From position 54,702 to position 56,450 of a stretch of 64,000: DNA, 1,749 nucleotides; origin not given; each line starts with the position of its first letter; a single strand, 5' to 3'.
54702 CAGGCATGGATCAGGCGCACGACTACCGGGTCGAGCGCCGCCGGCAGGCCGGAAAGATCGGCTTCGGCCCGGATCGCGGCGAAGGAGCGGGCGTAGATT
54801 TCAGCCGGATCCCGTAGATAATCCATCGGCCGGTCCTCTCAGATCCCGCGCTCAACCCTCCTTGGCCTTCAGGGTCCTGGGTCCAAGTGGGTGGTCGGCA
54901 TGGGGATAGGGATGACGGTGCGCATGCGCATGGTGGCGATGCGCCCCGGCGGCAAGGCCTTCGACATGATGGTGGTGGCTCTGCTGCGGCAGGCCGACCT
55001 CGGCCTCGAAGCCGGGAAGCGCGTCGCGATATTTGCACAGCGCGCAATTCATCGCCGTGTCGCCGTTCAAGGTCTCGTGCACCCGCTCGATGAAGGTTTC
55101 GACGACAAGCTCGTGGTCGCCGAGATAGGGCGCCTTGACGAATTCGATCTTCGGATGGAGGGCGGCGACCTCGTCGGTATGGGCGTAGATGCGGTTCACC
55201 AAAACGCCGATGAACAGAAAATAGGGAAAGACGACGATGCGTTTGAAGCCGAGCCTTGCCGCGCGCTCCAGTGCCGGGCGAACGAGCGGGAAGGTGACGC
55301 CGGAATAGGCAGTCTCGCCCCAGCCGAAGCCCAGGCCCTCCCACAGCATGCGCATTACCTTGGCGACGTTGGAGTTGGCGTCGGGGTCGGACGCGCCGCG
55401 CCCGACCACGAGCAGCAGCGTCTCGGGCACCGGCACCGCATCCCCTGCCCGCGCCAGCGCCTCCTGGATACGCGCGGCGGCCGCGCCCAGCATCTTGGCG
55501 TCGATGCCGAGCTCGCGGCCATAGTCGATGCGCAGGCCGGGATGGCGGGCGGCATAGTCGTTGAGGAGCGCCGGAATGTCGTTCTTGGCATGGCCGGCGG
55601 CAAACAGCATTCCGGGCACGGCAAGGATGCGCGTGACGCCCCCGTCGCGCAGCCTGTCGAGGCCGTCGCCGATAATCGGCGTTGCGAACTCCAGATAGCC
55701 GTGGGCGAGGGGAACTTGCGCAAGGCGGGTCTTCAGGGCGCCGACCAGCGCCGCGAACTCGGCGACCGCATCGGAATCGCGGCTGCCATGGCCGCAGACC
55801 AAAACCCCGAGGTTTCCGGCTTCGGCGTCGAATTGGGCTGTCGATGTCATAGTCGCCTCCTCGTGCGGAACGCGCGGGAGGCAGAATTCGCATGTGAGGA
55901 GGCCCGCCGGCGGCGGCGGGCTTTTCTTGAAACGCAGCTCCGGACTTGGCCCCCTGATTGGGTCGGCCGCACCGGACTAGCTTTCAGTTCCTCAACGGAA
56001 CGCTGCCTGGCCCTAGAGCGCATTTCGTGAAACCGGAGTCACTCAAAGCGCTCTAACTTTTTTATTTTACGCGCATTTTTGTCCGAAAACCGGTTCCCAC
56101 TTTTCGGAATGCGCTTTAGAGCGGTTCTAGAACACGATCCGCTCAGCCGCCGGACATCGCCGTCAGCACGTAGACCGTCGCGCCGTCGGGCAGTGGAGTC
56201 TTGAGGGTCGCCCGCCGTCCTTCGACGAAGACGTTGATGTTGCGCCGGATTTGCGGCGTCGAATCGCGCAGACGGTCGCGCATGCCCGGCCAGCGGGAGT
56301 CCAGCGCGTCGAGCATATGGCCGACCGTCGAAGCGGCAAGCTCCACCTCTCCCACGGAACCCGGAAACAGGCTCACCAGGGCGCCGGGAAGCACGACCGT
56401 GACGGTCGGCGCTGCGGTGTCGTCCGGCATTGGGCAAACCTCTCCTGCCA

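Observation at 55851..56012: Structured cbiX-operon leader with double anti-SD but no recognisable B12 box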

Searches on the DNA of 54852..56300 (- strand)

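Call 4: search_rna_families(source=window, start=55700, end=56300, threshold=evalue, max_evalue=10, show_alignments=5)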
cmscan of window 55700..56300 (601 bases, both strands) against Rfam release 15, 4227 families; matches with E-value up to 10: 9.
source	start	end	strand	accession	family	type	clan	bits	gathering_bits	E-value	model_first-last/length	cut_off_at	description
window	56061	56119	-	RF02599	BASRCI408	Gene; sRNA;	-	37.7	398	3.4e-08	353-410/435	no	Brucella sRNA CI408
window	55989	56126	-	RF02600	BASRCI27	Gene; sRNA;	-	33.5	59.8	1.6e-05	1-167/167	no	Brucella sRNA CI27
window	55789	55828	-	RF03214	mir-769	Gene; miRNA;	-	20.1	57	0.27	1-81/81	no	mir-769 microRNA precursor family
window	55770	55848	-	RF01051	c-di-GMP-I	Cis-reg; riboswitch;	CL00126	18.8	35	0.34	1-87/87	no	c-di-GMP-I riboswitch aptamer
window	55896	55930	+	RF01534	TB10Cs4H4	Gene; snRNA; snoRNA; HACA-box;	-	17.1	50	1.3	1-66/66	no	Trypanosomatid snoRNA TB10Cs4H4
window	55851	55929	+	RF02278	Betaproteobacteria_toxic_sRNA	Gene; sRNA;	-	14.8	50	3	1-64/64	no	Betaproteobacteria toxic small RNA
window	55851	55906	+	RF03911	mir-1910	Gene; miRNA;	-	14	70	7.2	1-80/80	no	mir-1910 microRNA precursor family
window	55880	55965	-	RF00622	CPEB3_ribozyme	Gene; ribozyme;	-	13.1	35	1.9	1-78/78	no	Mammalian CPEB3 ribozyme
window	55774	55785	+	RF03139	S4-Bacteroidia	Cis-reg; leader;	CL00119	12.5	34.7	8.4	1-34/34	no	S4-Bacteroidia ribosomal protein leader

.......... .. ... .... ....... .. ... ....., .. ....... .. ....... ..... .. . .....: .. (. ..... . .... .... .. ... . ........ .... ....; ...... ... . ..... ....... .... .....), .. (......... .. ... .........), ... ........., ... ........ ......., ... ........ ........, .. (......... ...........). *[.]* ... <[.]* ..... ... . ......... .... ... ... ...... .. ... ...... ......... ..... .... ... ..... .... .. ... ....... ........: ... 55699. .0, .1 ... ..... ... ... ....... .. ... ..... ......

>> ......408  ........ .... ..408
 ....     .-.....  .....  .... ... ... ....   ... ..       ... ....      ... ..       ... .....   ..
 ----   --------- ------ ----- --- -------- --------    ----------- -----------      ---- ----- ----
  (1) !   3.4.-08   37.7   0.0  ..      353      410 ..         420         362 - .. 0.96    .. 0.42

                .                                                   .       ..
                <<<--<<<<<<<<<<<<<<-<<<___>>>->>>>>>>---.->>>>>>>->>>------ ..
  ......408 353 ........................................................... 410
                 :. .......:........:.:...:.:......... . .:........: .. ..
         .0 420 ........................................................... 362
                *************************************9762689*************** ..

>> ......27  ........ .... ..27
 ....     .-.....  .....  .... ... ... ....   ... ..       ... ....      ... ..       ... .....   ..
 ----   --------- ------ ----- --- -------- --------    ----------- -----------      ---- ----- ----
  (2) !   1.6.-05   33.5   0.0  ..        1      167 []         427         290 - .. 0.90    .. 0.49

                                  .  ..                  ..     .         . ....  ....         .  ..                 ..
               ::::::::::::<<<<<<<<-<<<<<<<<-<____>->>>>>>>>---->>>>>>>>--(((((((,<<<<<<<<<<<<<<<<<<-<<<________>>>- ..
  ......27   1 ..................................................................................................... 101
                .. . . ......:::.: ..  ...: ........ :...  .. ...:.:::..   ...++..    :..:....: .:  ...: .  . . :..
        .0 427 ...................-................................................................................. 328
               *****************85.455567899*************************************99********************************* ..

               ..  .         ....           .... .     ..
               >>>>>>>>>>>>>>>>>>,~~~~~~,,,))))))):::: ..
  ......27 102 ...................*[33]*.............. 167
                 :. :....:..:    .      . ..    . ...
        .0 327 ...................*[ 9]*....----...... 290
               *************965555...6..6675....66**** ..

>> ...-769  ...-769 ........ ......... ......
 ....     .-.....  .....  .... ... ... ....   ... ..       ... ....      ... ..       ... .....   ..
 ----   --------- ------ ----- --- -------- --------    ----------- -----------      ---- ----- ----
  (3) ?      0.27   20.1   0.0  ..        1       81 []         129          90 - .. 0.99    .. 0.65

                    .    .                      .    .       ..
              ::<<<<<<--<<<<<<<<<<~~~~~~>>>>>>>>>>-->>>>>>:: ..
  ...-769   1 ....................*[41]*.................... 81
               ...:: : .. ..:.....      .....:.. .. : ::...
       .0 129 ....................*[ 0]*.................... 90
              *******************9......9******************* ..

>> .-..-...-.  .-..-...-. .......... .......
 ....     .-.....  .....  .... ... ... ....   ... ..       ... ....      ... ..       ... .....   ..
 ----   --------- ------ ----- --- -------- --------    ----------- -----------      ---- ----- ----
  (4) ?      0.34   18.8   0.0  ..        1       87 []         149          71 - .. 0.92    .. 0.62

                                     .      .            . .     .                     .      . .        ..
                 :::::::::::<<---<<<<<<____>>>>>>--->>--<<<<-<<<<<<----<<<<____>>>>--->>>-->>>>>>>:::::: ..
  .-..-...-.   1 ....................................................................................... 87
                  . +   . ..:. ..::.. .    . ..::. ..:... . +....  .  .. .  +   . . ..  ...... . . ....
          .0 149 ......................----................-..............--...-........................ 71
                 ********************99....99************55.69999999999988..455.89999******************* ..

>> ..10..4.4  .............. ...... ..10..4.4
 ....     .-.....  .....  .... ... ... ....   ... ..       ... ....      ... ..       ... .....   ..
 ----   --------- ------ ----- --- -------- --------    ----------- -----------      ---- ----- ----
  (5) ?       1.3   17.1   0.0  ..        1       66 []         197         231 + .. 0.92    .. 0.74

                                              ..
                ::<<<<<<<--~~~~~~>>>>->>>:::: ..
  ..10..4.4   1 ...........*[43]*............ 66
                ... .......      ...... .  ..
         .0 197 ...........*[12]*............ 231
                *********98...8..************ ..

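Call 11: search_rna_families(sources=[L001, L002, L003, L004, L005, L006, L007, L008, L010, L012, L013, L014, L015, L016, L017, L019, L020, L021, L022, L023], threshold=gathering)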
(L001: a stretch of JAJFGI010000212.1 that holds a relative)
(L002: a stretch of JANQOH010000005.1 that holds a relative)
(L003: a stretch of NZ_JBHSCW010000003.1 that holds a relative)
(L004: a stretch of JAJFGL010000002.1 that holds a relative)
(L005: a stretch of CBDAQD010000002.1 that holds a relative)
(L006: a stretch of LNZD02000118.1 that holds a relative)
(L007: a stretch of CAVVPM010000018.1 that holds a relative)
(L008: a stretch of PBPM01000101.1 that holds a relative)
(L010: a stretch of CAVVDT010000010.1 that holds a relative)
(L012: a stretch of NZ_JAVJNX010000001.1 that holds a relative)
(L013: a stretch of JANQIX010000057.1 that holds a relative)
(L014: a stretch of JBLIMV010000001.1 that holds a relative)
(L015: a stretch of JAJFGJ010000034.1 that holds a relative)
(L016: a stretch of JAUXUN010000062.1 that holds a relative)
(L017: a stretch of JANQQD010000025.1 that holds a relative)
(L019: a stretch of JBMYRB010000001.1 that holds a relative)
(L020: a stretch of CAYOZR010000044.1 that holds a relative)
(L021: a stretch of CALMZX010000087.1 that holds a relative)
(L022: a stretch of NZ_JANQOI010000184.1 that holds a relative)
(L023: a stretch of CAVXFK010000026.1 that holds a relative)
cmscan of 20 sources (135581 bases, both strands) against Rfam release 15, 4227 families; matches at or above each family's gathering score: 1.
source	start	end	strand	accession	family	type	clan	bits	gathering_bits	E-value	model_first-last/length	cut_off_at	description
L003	2084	2251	+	RF00174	Cobalamin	Cis-reg; riboswitch;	CL00101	47.3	31.5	2.1e-08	1-189/189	no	Cobalamin riboswitch aptamer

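Call 21: search_rna_families(source=L003, start=1950, end=3100, threshold=evalue, max_evalue=0.01, show_alignments=2)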
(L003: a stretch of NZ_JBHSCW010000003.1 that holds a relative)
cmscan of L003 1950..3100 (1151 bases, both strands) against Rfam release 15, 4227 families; matches with E-value up to 0.01: 1.
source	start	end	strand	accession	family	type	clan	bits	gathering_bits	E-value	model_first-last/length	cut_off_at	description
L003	2084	2251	+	RF00174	Cobalamin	Cis-reg; riboswitch;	CL00101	47.3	31.5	1.8e-10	1-189/189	no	Cobalamin riboswitch aptamer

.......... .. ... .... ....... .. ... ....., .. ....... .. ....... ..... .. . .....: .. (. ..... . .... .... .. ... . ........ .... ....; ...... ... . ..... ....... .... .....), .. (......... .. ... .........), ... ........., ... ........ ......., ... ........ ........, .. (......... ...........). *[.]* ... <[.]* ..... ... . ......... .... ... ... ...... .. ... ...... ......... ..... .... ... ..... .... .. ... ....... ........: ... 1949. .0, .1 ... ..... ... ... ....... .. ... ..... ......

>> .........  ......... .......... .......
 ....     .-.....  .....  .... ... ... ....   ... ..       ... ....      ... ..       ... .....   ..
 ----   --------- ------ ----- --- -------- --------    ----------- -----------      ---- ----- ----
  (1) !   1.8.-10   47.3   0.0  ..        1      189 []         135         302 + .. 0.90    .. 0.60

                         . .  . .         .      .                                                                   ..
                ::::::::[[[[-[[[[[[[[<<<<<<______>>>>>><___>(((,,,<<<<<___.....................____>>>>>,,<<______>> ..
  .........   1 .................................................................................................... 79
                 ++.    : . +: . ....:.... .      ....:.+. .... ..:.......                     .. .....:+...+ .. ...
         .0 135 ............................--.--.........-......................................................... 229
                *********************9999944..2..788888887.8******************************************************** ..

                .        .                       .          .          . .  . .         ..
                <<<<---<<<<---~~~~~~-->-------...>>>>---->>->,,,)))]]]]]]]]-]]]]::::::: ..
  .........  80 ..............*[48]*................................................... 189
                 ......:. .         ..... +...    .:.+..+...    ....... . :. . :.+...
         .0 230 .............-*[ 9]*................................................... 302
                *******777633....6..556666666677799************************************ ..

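Call 33: build_rna_model(alignment_id=A2, structure=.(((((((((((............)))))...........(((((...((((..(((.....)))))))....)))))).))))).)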
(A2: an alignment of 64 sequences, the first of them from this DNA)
Model R1 built from alignment A2 (64 sequences, 86 columns); structure: as given.
model positions 78; base pairs 23; branch points 1; effective number of sequences 2.02; information 0.725 bits per position. Calibrated on 0.2 Mb of random sequence (short: E-values are rough).
structure used (alignment columns):
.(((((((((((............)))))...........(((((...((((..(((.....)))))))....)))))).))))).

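Call 34: search_with_rna_model(model_id=R1, sources=[window, L001, L002, L003, L004, L005, L006, L007, L008, L009, L010, L011, L012, L013, L014, L015, L016, L017, L018, L019, L020, L021, L022, L023, L024, L025, L026, L027, L028, L029, L030, L031, L032, L033, L034, L035, L036, L037, L038, L039, L040, L041, L042, L043, L044, L045, L046, L047, L048, L049, L050, L051, L052, L053, L054, L055, L056, L057, L058, L059, L060, L061, L062, L063, L064, L065, L066, L067, L068, L069, L070, L071, L072, L073, L074, L075, L076, L077, L078, L079, L080], max_evalue=1)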
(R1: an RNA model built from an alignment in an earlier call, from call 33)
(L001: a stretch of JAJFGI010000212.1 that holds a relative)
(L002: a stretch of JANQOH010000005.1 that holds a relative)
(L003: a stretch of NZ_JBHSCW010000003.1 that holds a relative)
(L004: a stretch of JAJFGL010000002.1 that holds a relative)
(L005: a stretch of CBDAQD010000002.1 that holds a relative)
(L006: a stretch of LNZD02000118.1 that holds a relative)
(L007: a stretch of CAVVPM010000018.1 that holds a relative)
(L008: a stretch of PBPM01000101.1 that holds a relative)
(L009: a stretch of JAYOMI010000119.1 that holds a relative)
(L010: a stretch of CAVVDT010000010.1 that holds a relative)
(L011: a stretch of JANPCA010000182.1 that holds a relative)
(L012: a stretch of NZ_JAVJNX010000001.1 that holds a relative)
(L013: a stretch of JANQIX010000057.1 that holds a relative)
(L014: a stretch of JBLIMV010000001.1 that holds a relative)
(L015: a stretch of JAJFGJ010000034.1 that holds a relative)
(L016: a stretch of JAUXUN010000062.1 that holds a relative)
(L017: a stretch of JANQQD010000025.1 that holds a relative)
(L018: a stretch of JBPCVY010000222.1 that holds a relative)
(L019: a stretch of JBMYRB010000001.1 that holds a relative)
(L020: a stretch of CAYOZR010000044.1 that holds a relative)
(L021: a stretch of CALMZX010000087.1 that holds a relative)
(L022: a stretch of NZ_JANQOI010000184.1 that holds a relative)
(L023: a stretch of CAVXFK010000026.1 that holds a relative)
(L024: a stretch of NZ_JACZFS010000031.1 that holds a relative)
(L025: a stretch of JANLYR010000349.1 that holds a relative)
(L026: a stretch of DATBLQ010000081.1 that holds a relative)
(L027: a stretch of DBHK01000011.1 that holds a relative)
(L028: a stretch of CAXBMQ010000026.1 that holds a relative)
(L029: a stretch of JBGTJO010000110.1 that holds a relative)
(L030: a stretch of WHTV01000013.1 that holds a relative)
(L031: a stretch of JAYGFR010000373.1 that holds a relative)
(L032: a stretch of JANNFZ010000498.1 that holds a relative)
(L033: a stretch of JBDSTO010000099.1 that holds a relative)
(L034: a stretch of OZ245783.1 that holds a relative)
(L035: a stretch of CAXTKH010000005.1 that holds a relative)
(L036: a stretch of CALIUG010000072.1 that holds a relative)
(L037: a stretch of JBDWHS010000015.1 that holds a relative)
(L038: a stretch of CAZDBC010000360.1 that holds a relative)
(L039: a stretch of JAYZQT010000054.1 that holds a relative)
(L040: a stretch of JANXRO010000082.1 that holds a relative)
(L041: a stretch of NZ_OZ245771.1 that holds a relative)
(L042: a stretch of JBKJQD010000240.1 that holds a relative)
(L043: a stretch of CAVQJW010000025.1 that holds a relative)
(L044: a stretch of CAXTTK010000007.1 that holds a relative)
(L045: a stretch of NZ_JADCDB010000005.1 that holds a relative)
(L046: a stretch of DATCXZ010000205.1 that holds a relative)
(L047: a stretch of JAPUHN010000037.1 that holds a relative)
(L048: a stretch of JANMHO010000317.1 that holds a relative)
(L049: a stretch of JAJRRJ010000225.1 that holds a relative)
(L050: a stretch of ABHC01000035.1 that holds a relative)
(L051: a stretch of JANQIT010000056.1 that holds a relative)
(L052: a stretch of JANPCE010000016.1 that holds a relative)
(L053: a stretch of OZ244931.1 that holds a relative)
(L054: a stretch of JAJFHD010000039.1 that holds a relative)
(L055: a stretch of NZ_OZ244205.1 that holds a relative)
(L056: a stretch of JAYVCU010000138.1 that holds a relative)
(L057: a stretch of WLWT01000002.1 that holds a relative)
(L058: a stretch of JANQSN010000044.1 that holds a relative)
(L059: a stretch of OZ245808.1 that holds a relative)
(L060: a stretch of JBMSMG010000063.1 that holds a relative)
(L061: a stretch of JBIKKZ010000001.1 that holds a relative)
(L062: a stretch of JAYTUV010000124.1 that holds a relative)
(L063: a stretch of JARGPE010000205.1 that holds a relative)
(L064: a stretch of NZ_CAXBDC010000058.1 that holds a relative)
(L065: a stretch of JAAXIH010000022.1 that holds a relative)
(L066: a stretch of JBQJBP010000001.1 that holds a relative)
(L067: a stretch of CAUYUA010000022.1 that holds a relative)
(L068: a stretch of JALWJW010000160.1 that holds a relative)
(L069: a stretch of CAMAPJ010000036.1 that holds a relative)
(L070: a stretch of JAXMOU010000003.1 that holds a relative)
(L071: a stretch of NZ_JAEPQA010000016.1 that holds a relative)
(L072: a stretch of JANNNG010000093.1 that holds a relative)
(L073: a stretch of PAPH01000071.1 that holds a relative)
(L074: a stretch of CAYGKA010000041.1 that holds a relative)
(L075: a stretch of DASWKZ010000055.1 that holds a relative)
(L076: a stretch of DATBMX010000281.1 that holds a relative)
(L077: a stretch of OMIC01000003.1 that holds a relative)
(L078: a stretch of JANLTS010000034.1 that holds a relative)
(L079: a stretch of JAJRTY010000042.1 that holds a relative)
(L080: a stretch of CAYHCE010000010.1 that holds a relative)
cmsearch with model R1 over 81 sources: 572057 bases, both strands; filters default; matches with E-value up to 1: 41.
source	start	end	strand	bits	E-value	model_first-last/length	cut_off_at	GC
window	55932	56008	-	91.5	3.8e-22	1-78/78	no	0.64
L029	1526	1601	+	84.4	3.7e-20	1-78/78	no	0.67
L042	2866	2944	+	84.3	3.9e-20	1-78/78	no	0.67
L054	2621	2696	+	83.9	5e-20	1-78/78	no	0.58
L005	2624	2699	+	82.9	9.6e-20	1-78/78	no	0.64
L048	940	1016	+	82.9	9.9e-20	1-78/78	no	0.64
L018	333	409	+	82.3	1.4e-19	1-78/78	no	0.65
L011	326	405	+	81.2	2.9e-19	1-78/78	no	0.7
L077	2865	2943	+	80.5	4.6e-19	1-78/78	no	0.67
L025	2863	2939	+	80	6.2e-19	1-78/78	no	0.66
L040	2870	2946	+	79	1.2e-18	1-78/78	no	0.58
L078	2863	2941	+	78.3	1.9e-18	1-78/78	no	0.68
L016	2873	2949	+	77.8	2.6e-18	1-78/78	no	0.61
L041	2899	2977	+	77.5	3.1e-18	1-78/78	no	0.66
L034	2629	2704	+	77.5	3.2e-18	1-78/78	no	0.63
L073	2746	2821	+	77.3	3.7e-18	1-78/78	no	0.66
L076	918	996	+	75.5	1.1e-17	1-78/78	no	0.66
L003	2098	2173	+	74.4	2.4e-17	1-78/78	no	0.64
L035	2865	2940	+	74.2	2.6e-17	1-78/78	no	0.61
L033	2876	2950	+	73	5.7e-17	1-78/78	no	0.59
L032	440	519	+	72.8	6.4e-17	1-78/78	no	0.7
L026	2852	2930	+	71.9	1.2e-16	1-78/78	no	0.67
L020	2871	2947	+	71.9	1.2e-16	1-78/78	no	0.6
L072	2871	2946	+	71.1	1.9e-16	1-78/78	no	0.64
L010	2646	2730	+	70.5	2.7e-16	1-78/78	no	0.64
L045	2868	2946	+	69.4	5.9e-16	1-78/78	no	0.65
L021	2867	2945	+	68.3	1.2e-15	1-78/78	no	0.73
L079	1854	1929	+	65.1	9e-15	1-78/78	no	0.54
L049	2625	2703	+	63.7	2.3e-14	1-78/78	no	0.53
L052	2750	2827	+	61.5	9e-14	1-78/78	no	0.65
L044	2875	2948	+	61.1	1.2e-13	1-78/78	no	0.58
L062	2869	2946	+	58.2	7.8e-13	1-78/78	no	0.64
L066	2765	2855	+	54.2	1e-11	1-78/78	no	0.53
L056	2866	2940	+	47.5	7.7e-10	1-78/78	no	0.53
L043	2836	2913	+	39.8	1.1e-07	1-78/78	no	0.69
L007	2756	2831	+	39.5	1.3e-07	1-78/78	no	0.63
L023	2801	2878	+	38.7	2.1e-07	1-78/78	no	0.68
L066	1319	1393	-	23.1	0.0051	1-78/78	no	0.68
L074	6583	6666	+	19.6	0.046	1-78/78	no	0.69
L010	6365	6430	+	16.6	0.32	1-78/78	no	0.79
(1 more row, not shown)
